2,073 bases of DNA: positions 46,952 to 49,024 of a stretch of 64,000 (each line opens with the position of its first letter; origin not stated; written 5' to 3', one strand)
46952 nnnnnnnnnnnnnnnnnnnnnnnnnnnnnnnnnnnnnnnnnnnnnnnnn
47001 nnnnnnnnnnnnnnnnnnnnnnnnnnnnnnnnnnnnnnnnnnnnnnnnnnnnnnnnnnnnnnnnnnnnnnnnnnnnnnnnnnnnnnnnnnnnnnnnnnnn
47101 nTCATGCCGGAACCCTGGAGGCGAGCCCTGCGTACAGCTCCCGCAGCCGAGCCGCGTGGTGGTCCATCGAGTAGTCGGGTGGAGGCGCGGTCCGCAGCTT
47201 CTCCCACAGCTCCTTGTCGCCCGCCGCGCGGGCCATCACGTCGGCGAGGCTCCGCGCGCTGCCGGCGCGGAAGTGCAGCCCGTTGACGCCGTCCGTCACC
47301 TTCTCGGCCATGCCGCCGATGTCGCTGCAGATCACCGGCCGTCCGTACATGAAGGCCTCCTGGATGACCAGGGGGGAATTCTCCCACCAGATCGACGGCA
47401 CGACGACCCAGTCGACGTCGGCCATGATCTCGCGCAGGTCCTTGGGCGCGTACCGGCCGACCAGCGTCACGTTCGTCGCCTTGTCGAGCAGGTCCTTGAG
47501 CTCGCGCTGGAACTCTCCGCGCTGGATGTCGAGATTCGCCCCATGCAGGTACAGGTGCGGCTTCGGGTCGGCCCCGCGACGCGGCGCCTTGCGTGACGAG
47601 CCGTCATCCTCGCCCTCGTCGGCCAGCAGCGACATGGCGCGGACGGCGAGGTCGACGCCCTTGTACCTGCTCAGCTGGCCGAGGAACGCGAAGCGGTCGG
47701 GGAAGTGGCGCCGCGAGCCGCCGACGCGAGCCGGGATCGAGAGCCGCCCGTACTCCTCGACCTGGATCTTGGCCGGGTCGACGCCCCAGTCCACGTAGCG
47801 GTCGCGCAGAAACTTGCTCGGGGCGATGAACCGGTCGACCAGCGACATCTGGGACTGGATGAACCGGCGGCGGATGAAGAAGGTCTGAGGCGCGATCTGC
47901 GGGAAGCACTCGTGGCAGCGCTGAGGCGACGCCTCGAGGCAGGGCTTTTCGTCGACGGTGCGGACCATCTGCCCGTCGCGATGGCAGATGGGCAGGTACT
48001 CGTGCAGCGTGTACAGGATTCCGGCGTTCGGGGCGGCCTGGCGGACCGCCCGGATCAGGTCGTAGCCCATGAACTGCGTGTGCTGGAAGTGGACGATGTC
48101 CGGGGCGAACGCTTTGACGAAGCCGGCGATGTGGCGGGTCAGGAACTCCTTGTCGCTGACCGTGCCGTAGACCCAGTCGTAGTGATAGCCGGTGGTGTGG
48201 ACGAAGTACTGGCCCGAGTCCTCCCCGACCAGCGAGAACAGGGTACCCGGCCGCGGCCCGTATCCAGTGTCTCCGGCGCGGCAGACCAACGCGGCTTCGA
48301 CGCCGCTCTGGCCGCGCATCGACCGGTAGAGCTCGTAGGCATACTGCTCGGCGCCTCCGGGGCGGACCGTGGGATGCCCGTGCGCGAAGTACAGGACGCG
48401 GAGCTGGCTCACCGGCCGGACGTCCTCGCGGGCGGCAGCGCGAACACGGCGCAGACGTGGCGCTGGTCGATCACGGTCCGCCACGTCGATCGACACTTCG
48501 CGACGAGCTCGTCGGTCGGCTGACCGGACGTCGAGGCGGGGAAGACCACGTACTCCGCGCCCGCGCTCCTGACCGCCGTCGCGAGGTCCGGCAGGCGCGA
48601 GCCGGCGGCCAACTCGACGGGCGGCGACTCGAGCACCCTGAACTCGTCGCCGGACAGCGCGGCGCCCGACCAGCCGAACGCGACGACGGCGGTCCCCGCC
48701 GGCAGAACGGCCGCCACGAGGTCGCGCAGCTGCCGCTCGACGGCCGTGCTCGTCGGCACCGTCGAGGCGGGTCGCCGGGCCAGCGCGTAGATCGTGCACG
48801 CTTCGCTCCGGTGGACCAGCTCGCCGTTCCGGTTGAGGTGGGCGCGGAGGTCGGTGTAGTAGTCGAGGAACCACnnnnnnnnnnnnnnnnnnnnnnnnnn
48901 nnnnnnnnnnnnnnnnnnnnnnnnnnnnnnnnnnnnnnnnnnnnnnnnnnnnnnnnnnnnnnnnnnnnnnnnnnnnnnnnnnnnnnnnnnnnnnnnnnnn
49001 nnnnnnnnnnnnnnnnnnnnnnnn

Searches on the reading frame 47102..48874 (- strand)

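Call 47: search_protein_families(library=pfam, proteins=[window:47102-48874:-], max_evalue=0.01)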
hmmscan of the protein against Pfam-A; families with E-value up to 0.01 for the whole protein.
window:47102-48874:- (590 aa): 4 families
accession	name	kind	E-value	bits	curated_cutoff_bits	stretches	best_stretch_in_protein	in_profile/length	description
PF00534.26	Glycos_transf_1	-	4.9e-22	78.7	26.4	1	394-561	17-166/172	Glycosyl transferases group 1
PF13692.12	Glyco_trans_1_4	-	6.4e-21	75.5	27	1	394-550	3-139/142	Glycosyl transferases group 1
PF13439.12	Glyco_transf_4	-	2e-15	57.7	28.5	1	172-372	1-161/170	Glycosyltransferase Family 4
PF20706.3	GT4-conflict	-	1.8e-09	37.5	26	1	397-559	202-349/385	Family 4 Glycosyltransferase in conflict systems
